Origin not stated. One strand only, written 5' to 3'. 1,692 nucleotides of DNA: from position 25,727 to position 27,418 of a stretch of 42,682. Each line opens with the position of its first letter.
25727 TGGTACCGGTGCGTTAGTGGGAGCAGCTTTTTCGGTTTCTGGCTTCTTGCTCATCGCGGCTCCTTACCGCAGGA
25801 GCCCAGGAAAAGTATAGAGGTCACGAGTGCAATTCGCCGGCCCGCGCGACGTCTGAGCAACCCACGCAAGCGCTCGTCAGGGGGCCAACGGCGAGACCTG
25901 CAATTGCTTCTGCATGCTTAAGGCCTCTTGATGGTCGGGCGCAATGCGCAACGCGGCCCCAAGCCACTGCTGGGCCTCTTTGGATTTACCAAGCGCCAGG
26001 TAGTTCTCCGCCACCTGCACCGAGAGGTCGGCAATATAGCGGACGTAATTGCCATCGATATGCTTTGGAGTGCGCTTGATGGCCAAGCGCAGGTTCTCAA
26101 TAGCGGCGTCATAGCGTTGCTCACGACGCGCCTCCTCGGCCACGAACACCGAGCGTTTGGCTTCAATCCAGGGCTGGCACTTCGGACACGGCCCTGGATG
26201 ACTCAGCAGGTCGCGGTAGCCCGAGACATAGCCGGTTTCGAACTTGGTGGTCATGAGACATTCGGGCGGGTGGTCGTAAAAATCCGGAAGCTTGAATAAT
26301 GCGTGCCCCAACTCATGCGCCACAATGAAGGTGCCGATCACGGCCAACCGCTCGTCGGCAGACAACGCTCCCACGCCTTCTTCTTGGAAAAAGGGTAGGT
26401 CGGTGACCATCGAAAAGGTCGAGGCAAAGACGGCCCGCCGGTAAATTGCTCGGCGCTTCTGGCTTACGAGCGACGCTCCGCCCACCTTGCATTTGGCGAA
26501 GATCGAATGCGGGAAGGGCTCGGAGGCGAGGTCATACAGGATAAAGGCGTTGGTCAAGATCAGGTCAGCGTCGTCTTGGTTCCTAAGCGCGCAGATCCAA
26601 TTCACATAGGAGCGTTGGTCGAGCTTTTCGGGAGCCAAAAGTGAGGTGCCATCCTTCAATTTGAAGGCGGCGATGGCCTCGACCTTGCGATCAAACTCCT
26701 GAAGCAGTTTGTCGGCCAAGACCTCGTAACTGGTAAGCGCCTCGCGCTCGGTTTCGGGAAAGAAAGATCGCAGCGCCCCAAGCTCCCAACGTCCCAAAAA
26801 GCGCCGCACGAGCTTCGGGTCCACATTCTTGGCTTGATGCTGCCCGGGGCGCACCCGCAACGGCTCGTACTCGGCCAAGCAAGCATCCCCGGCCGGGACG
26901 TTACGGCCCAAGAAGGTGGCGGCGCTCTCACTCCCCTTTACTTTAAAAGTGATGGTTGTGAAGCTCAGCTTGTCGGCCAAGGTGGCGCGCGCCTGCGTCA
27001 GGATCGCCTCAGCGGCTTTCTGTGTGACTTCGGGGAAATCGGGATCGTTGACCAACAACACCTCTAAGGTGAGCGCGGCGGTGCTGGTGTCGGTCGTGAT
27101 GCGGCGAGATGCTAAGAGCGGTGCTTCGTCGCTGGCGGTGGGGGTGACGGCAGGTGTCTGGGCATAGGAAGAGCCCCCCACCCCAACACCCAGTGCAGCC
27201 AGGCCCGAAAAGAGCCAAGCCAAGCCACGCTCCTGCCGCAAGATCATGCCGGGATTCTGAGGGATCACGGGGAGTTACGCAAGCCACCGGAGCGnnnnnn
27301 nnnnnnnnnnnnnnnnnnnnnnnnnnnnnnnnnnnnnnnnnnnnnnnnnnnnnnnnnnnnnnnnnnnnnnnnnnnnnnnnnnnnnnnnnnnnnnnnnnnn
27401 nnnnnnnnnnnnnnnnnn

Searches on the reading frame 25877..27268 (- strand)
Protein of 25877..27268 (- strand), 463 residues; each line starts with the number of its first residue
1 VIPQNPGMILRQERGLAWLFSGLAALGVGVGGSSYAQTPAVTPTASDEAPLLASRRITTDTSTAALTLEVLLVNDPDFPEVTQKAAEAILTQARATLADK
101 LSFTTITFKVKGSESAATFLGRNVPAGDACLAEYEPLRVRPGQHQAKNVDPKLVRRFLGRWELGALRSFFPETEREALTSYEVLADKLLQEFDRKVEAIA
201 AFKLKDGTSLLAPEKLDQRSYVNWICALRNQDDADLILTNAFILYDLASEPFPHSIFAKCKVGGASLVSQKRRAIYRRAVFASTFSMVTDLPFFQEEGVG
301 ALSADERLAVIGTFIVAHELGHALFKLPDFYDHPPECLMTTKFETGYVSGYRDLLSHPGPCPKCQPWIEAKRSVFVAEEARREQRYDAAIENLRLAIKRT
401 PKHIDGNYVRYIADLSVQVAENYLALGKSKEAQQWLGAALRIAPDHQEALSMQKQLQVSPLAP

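Call 50: search_protein_families(library=pfam, proteins=[window:25877-27268:-], max_evalue=0.001)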
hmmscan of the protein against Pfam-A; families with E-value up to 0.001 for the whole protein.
window:25877-27268:- (463 aa): 5 families
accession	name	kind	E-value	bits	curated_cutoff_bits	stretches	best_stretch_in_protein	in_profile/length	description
PF13181.12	TPR_8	-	6.1e-06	26.4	25.7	0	418-446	6-34/34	Tetratricopeptide repeat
PF13428.12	TPR_14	-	1.5e-05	25.7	23.5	0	416-451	4-39/44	Tetratricopeptide repeat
PF07719.23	TPR_2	-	3.6e-05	24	27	0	419-446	7-34/34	Tetratricopeptide repeat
PF13424.12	TPR_12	-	0.00041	20.9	30.1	0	381-444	14-76/77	Tetratricopeptide repeat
PF14559.12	TPR_19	-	0.00079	20.2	25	1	382-456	3-68/68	Tetratricopeptide repeat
